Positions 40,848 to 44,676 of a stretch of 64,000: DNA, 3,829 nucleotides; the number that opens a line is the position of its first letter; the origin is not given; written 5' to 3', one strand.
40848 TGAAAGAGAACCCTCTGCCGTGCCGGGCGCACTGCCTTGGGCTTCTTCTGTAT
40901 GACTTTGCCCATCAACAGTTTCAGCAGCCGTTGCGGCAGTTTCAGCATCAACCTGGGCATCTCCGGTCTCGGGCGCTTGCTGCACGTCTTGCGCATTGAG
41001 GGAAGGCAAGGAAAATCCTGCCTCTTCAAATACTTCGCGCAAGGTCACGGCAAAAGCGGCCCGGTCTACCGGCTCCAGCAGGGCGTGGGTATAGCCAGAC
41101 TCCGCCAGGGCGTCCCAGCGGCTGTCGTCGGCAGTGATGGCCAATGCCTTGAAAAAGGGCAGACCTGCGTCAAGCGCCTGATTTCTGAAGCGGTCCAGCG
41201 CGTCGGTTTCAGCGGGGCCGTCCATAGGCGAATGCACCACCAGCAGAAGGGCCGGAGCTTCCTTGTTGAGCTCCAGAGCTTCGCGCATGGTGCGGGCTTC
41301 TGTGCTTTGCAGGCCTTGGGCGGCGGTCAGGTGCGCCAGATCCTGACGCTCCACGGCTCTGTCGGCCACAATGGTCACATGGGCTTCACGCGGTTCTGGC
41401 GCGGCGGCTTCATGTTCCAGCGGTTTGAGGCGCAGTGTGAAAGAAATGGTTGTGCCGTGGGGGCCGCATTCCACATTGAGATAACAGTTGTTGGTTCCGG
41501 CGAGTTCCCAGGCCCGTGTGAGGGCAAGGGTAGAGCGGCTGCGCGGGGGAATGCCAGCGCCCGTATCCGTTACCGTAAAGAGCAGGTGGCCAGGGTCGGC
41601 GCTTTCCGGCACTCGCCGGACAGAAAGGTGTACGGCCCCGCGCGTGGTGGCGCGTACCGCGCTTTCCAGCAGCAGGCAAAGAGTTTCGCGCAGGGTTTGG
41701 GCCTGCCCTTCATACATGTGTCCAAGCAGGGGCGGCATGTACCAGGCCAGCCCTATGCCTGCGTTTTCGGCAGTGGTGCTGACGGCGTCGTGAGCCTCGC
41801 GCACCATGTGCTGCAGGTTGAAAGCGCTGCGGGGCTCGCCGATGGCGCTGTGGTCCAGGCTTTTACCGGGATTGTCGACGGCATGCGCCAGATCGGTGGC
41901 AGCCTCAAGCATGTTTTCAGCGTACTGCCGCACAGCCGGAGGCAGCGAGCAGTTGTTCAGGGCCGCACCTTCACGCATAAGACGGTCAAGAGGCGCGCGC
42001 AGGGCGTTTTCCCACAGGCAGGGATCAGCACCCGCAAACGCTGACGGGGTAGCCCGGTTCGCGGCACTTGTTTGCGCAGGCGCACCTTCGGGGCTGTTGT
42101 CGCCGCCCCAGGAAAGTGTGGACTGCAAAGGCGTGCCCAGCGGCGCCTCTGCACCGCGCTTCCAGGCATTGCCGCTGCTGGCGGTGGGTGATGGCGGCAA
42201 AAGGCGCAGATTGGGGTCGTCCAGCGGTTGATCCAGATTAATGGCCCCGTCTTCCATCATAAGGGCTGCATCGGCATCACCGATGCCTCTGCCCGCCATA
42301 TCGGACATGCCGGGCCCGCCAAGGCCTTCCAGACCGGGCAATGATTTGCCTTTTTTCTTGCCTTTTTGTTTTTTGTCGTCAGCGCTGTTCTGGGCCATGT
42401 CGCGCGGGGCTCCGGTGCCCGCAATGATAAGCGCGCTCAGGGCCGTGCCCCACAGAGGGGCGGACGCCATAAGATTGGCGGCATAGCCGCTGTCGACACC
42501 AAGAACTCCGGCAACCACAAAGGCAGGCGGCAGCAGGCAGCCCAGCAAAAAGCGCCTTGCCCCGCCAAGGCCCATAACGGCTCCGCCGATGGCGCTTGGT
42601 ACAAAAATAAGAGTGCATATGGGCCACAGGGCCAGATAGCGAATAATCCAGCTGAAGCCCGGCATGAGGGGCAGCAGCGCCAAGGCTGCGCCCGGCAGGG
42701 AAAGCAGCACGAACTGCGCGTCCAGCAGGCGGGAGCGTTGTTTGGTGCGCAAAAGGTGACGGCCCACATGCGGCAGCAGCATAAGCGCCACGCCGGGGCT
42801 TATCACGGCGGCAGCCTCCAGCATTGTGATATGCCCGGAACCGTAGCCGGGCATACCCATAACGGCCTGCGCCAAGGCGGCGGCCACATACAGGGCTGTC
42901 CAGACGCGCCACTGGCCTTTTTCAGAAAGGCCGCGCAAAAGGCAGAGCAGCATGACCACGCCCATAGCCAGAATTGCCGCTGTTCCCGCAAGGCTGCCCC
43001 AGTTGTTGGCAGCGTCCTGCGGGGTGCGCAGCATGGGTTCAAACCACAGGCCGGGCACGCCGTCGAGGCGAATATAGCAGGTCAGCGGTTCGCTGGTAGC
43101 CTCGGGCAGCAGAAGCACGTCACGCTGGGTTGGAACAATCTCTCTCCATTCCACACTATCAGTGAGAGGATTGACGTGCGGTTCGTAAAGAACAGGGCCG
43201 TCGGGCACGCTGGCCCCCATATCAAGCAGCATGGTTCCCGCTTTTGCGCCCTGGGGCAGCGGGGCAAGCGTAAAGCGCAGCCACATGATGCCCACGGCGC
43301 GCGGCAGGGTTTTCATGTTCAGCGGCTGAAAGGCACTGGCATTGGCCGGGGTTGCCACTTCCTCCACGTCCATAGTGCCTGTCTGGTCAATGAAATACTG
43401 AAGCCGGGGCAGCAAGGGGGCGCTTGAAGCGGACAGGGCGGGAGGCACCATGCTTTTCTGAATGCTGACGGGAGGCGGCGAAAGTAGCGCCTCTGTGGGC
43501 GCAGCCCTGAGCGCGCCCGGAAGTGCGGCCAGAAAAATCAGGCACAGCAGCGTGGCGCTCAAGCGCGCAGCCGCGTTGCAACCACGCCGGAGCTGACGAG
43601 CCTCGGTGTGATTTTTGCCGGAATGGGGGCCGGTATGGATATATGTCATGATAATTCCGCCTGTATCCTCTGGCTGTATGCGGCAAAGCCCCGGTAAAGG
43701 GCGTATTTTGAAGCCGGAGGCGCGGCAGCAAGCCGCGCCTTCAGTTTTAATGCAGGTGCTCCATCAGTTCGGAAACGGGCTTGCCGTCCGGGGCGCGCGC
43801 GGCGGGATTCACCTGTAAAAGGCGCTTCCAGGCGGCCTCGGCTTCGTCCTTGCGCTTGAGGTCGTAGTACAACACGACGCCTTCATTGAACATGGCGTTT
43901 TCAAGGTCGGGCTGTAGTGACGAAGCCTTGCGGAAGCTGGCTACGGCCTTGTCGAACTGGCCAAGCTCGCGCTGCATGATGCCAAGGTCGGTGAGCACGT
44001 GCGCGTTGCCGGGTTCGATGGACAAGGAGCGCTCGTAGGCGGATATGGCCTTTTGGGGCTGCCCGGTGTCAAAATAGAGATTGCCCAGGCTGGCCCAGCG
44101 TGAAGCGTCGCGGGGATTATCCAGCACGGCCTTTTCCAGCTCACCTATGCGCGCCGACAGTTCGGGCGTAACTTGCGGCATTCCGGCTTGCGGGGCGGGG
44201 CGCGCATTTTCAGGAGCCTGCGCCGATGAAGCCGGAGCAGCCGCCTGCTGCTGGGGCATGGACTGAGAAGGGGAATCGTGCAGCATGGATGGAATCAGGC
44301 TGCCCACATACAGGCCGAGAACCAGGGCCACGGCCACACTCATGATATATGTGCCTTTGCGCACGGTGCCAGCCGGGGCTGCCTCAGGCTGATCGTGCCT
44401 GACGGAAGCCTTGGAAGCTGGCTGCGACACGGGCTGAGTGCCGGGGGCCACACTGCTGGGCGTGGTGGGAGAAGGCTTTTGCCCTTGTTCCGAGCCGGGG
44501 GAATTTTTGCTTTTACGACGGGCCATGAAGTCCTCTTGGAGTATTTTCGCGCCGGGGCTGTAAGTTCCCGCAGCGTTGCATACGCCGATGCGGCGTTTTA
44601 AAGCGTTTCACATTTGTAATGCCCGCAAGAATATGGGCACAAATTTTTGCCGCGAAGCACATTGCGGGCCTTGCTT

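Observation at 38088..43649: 1853-aa 7TM-DISM sensor with kinase-like, receiver-like, about 860-aa disordered and HPt-like modules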

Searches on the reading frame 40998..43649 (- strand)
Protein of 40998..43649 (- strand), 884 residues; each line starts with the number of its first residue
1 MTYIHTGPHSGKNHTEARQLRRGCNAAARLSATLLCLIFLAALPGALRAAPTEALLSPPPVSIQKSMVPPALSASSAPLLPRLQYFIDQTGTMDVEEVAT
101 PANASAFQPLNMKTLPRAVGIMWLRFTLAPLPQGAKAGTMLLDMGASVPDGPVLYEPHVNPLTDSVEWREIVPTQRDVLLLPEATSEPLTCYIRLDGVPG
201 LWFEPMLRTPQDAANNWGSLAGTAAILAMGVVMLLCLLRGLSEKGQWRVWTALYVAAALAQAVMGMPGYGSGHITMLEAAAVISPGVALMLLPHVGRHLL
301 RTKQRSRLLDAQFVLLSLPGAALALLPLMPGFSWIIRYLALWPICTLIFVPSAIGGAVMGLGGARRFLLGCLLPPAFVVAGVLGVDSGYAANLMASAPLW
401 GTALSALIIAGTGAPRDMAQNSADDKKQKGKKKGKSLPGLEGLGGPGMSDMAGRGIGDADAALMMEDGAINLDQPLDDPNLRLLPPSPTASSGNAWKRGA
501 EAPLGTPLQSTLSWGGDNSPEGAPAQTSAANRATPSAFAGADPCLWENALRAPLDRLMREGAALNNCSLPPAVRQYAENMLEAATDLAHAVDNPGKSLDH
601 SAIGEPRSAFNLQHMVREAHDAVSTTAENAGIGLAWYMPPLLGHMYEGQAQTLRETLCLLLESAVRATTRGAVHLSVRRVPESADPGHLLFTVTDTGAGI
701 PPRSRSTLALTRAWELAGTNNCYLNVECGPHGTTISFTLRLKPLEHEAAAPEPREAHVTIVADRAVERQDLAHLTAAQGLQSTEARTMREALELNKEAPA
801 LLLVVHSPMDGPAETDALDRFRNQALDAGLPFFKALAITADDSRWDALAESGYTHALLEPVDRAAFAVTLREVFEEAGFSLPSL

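Call 11: find_homologous_proteins(query=window:40998-43649:-, max_evalue=0.001)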
Query seq(884 aa) (884 aa): 700 proteins with E <= 0.001 among 8000 candidates; the best 120 are listed.
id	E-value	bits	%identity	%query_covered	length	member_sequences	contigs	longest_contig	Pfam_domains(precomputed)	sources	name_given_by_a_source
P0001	0.0e+0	1170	66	93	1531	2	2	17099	PF02518.32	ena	-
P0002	0.0e+0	1036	61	93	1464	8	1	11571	-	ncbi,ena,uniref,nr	ncbi:response regulator [uncultured Desulfovibrio sp.]|uniref:response regulator n=1 Tax=uncultured 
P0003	4.6e-298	1009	61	92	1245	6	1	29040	PF02518.32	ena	-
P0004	3.5e-297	1006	61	93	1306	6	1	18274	PF02518.32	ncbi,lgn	-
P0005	6.6e-294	996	60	93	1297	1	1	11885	-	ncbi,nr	ncbi:MAG: hypothetical protein J5861_01045 [Desulfovibrio sp.]|nr:hypothetical protein [Desulfovibri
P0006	1.1e-291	988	59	93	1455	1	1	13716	-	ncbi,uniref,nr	ncbi:HAMP domain-containing sensor histidine kinase [Desulfovibrio sp. ZJ369]|uniref:sensor histidin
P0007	8.6e-291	985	59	93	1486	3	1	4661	-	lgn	-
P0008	1.3e-284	965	59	92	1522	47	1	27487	-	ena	-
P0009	1.1e-276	939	57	92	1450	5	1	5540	-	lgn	-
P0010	1.4e-273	928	57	92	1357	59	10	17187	-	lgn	-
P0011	3.2e-271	921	57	91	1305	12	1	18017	PF07696.18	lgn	-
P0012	1.3e-270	919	58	92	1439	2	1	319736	-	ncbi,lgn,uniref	ncbi:response regulator [Desulfovibrio sp. SGI.169]|uniref:response regulator n=1 Tax=Desulfovibrio 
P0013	2.3e-270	918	57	89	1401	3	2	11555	-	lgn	-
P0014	1.2e-267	909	57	91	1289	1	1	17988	PF07696.18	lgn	-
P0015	6.2e-252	857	53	93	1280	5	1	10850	-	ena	-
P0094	1.1e-201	690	46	91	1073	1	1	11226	-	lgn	-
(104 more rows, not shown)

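Call 66: predict_structure(alignment_id=A3)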
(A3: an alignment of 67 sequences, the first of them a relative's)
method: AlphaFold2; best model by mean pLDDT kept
length: 1073 residues; sequences in the alignment: 67
mean_pLDDT: 78.3   pTM: 0.47
mean pLDDT of the five models: 78.3, 78.2, 77.6, 76.4, 76.1
residues with pLDDT >= 90: 653; 70-90: 107; 50-70: 55; < 50: 258
segments of 3 or more residues with pLDDT < 50: 1-4, 24-32, 393-402, 411-419, 421-433, 645-647, 775-807, 809-874, 876-983
pLDDT, mean of each block of 10 residues (from residue 1): 56 75 45 78 93 97 97 96 96 97 95 97 95 96 93 97 97 95 92 98 91 92 98 93 97 97 95 96 95 94 97 98 96 97 98 95 98 90 61 45 50 46 43 64 88 88 81 93 90 65 88 97 92 94 95 96 91 95 96 71 90 93 91 96 59 95 93 92 96 95 97 97 94 96 96 94 95 49 35 36 39 35 35 35 32 35 36 36 33 34 33 35 33 33 31 33 33 35 66 96 98 98 97 97 98 97 95 85
secondary structure, 60 per line:
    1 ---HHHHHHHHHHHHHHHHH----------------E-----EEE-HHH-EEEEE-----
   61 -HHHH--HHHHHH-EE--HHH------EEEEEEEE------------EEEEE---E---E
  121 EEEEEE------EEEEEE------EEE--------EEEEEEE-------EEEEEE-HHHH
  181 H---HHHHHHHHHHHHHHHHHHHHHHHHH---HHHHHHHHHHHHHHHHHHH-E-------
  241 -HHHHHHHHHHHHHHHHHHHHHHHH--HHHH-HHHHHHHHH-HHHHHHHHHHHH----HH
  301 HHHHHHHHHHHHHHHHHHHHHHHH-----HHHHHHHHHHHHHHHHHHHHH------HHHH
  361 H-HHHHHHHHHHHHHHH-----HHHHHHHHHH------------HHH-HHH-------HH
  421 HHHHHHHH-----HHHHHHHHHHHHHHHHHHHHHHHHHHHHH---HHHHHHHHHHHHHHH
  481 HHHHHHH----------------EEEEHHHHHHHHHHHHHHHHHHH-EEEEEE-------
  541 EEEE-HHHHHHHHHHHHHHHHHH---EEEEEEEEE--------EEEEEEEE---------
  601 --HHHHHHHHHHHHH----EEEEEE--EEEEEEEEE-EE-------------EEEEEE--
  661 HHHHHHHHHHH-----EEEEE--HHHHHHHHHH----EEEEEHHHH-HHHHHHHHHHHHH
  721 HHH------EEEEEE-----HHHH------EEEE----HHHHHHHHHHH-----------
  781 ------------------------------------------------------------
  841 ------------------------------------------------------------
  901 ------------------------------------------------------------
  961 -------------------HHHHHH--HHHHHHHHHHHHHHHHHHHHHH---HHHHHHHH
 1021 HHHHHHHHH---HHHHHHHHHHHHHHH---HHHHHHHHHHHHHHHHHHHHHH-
elements in order (helices of 4 or more, strands of 3 or more residues): H4-20 E43-45 E51-55 H62-65 H68-73 E88-95 E108-112 E120-126 E133-138 E145-147 E156-162 E170-175 H177-181 H185-209 H213-231 H242-265 H268-271 H273-281 H283-294 H299-324 H330-350 H357-361 H363-377 H383-392 H419-428 H434-462 H466-487 E504-507 H508-526 E528-533 E541-544 H546-563 E567-575 E584-591 H603-615 E620-625 E628-636 E653-658 H661-671 E677-681 H684-693 E698-702 H703-706 H708-723 E730-735 H741-744 E751-754 H759-769 H980-985 H988-1009 H1013-1029 H1033-1047 H1051-1072
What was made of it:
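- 43005..43502 (-): aa 50-215: periplasmic 7TMR-DISMED2 beta-sandwich sensor domain. The equivalent region of P0094 is an all-beta domain with pLDDT above 90 (call 66).
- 42405..43004 (-): aa 216-415: seven transmembrane helices. Seven helices at residues 185-377 in the P0094 model (call 66).
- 41010..41387 (-): aa 755-880: degenerate receiver domain. The phospho-acceptor Asp is His, the acidic pair reads A-D, and the conserved Lys is Glu. A (beta/alpha)5 fold in the P0094 model (call 66).
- On Response-regulator receiver: The fold is seen in the P0094 model (call 66).
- Checked: In the AlphaFold model of the full-length homolog P0094 it forms seven confident helices (call 66). It folds as a (beta/alpha)5 domain in the homolog model (call 66). 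The equivalent region has pLDDT about 35 in the homolog model (call 66).
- The monomer model shows no confidence bump at the motif, which is consistent with a partner supplied in trans (call 66). AlphaFold gave no hint of where the motif docks (call 66).
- Tried and rejected: The full-length AlphaFold model of P0094 shows no confidence bump or secondary structure at the motifs (call 66).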

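Call 69: fold_search(model_id=the predicted structure, library=pdb)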
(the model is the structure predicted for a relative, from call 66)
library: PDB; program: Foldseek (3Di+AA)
matches with E <= 10: 1346; with E <= 0.001: 148
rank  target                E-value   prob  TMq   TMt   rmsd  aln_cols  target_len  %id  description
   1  6qrj                  2.6e-11  1.00  0.14  0.30  20.5       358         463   19  Crystal structure of ShkA full-length in complex with AMPPNP (released 2020-01-08)
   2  4q20_B                4.4e-08  1.00  0.15  0.59   7.7       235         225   22  Crystal structure of a C-terminal part of tyrosine kinase (DivL) from Caulobacter crescentus CB15 at 2.50 A resolution (released 2014-04-23)
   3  4q20_A                6.3e-08  1.00  0.15  0.57   7.4       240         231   21  Crystal structure of a C-terminal part of tyrosine kinase (DivL) from Caulobacter crescentus CB15 at 2.50 A resolution (released 2014-04-23)
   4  7z8n_A                2.1e-07  1.00  0.14  0.43   9.0       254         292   16  GacS histidine kinase from Pseudomonas aeruginosa (released 2022-07-13)
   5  6dk7_G                9.1e-07  1.00  0.14  0.59   8.4       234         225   14  RetS histidine kinase region with cobalt (released 2019-03-20)
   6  4jav_B                1.1e-06  1.00  0.13  0.47  10.0       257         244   16  Structural basis of a rationally rewired protein-protein interface (HK853wt and RR468mutant V13P, L14I, I17M and N21V) (released 2013-09-04)
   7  6dk8_C                1.4e-06  1.00  0.15  0.60   7.1       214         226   16  RetS kinase region without cobalt (released 2019-03-20)
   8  6dk7_C                1.5e-06  1.00  0.13  0.58   7.8       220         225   16  RetS histidine kinase region with cobalt (released 2019-03-20)
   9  9a5d_A                1.6e-06  1.00  0.15  0.24  48.6       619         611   13  Integrative model of WALK-YYCH by crosslinking MS and deep learning (released 2024-09-18)
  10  3d36_B                1.7e-06  1.00  0.13  0.55   9.1       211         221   16  How to Switch Off a Histidine Kinase: Crystal Structure of Geobacillus stearothermophilus KinB with the Inhibitor Sda (released 2009-01-13)
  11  6rh8_A                1.8e-06  1.00  0.14  0.50   7.9       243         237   15  Revisiting pH-gated conformational switch. Complex HK853 mutant H260A -RR468 mutant D53A pH 5.3 (released 2020-02-19)
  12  6azr_A                1.8e-06  1.00  0.14  0.51   7.5       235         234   15  Crystal structure of the T264A HK853cp-BeF3-RR468 complex (released 2017-12-27)
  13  3dge_A                2.2e-06  1.00  0.14  0.51   8.5       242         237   16  Structure of a histidine kinase-response regulator complex reveals insights into Two-component signaling and a novel c (released 2009-07-07)
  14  6rfv_A                2.3e-06  1.00  0.14  0.50   7.8       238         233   15  Revisiting pH-gated conformational switch. Complex HK853-RR468 pH 7 (released 2020-02-19)
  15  4jav_A                2.3e-06  1.00  0.12  0.47  11.5       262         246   15  Structural basis of a rationally rewired protein-protein interface (HK853wt and RR468mutant V13P, L14I, I17M and N21V) (released 2013-09-04)
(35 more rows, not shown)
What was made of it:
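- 41415..42014 (-): aa 546-745: degenerate histidine-kinase core (DHp hairpin plus CA domain). The H-box His is Asn549, the N-box Asn is Ser, and 20 aa of the F/G2 ATP lid are deleted. The G1 box (DTGAG) is kept. The homolog model matches ShkA, DivL, GacS and RetS (call 69).
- On Histidine kinase (HisKA + HATPase_c): The homolog model matches ShkA, GacS, RetS and HK853 (call 69).
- Closest known: Histidine pseudokinases DivL. Same: DivL is the second-best structural match (call 69).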

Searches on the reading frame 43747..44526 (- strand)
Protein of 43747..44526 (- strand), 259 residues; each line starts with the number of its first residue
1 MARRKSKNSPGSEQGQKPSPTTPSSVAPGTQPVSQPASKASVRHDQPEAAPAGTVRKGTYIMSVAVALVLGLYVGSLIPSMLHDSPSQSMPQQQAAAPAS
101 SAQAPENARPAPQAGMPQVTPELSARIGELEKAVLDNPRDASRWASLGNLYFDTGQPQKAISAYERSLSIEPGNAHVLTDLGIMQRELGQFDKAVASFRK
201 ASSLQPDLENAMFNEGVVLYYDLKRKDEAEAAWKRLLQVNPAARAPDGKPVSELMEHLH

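Call 8: search_protein_families(library=pfam, proteins=[window:43747-44526:-], max_evalue=0.001)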
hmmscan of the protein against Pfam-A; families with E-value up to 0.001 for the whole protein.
window:43747-44526:- (259 aa): 16 families
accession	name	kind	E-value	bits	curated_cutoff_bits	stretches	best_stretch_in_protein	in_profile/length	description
PF00515.34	TPR_1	-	3.3e-19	68.3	27.8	2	144-174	4-34/34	Tetratricopeptide repeat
PF07719.23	TPR_2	-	4.7e-19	67.3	27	2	144-174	4-34/34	Tetratricopeptide repeat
PF13181.12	TPR_8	-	1.2e-15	56.7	25.7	1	143-173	3-33/34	Tetratricopeptide repeat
PF13414.12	TPR_11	-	4.2e-13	49.2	26.8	2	186-220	5-39/42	TPR repeat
PF13424.12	TPR_12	-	4.5e-12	46.4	30.1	1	146-204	8-74/77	Tetratricopeptide repeat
PF13428.12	TPR_14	-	1.8e-11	44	23.5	1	144-182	4-42/44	Tetratricopeptide repeat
PF13431.12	TPR_17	-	3.4e-11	42.9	24.4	1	163-195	1-33/34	Tetratricopeptide repeat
PF23914.1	TPR_CcmH_CycH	-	7e-11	42.7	42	1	134-242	43-153/158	Cytochrome c-type biogenesis protein H TPR domain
PF14559.12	TPR_19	-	1.9e-10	41.4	25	1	152-207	2-57/68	Tetratricopeptide repeat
PF13432.12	TPR_16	-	9e-10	39.3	32.7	1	181-237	3-58/65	Tetratricopeptide repeat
PF13174.12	TPR_6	-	5.5e-09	36.5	26.3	0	211-241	2-31/33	Tetratricopeptide repeat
PF13371.12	TPR_9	-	2.1e-08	34.5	35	1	147-210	1-64/73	Tetratricopeptide repeat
PF13176.12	TPR_7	-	1.7e-07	31.2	27.9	0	144-173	2-31/36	Tetratricopeptide repeat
PF13374.12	TPR_10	-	7e-07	29.5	27.5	0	146-170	7-31/42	Tetratricopeptide repeat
PF13429.12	TPR_15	-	6e-05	23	26.2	0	139-212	144-220/280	Tetratricopeptide repeat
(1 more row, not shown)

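Call 62: search_protein_families(library=ncbifam, proteins=[window:43747-44526:-], max_evalue=0.01)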
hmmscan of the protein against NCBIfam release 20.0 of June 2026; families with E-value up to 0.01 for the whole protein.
window:43747-44526:- (259 aa): 20 families
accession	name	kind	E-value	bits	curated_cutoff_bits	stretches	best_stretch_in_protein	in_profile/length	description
TIGR02521.1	type_IV_pilW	equivalog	5e-12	45.9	154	1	129-242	53-167/234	type IV pilus biogenesis/stability protein PilW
NF040959.1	MamA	equivalog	1.9e-10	40.5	200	1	130-242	60-171/204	magnetosome protein MamA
TIGR02917.1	PEP_TPR_lipo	equivalog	4.9e-10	37.9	312.2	1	127-241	553-666/899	XrtA/PEP-CTERM system TPR-repeat protein PrsT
NF008391.2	PRK11189.1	equivalog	3.1e-09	36.8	250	1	125-238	48-161/297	lipoprotein NlpI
NF033762.1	social_mot_Tgl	equivalog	5e-09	35.9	225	1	174-242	30-98/252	social motility TPR repeat lipoprotein Tgl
NF033758.1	gliding_GltE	equivalog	1e-08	34.6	225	1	147-232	262-344/411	adventurous gliding motility TPR repeat lipoprotein GltE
NF033920.0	C39_PA2778_fam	equivalog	1.7e-06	27.6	150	1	124-206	173-255/255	PA2778 family cysteine peptidase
TIGR00540.1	TPR_hemY_coli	hypoth_equivalog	1e-05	24.5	142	1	124-201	309-385/385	heme biosynthesis-associated TPR protein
NF002725.1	PRK02603.1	equivalog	1.1e-05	25.5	143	1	155-228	49-125/173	photosystem I assembly protein Ycf3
NF047507.1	TPR_BatC_Lepto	exception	1.1e-05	25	175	0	146-175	101-130/214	TPR repeat-containing protein BatC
TIGR02552.1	LcrH_SycD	equivalog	1.9e-05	24.4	104.8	0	170-240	47-116/136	SycD/LcrH family type III secretion system chaperone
NF008520.0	PRK11447.1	equivalog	2.7e-05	22.2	858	1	147-210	275-338/1157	cellulose synthase complex outer membrane protein BcsC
NF052312.1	T9SS_PorW_SprE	equivalog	9.4e-05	21.2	250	1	201-244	537-580/716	type IX secretion system periplasmic lipoprotein PorW/SprE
TIGR03939.1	PGA_TPR_OMP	equivalog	0.00014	20.3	366.65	1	127-243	39-153/800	poly-beta-1,6 N-acetyl-D-glucosamine export porin PgaA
NF007692.0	PRK10370.1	equivalog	0.00015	21.5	306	1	125-181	65-121/206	heme lyase NrfEFG subunit NrfG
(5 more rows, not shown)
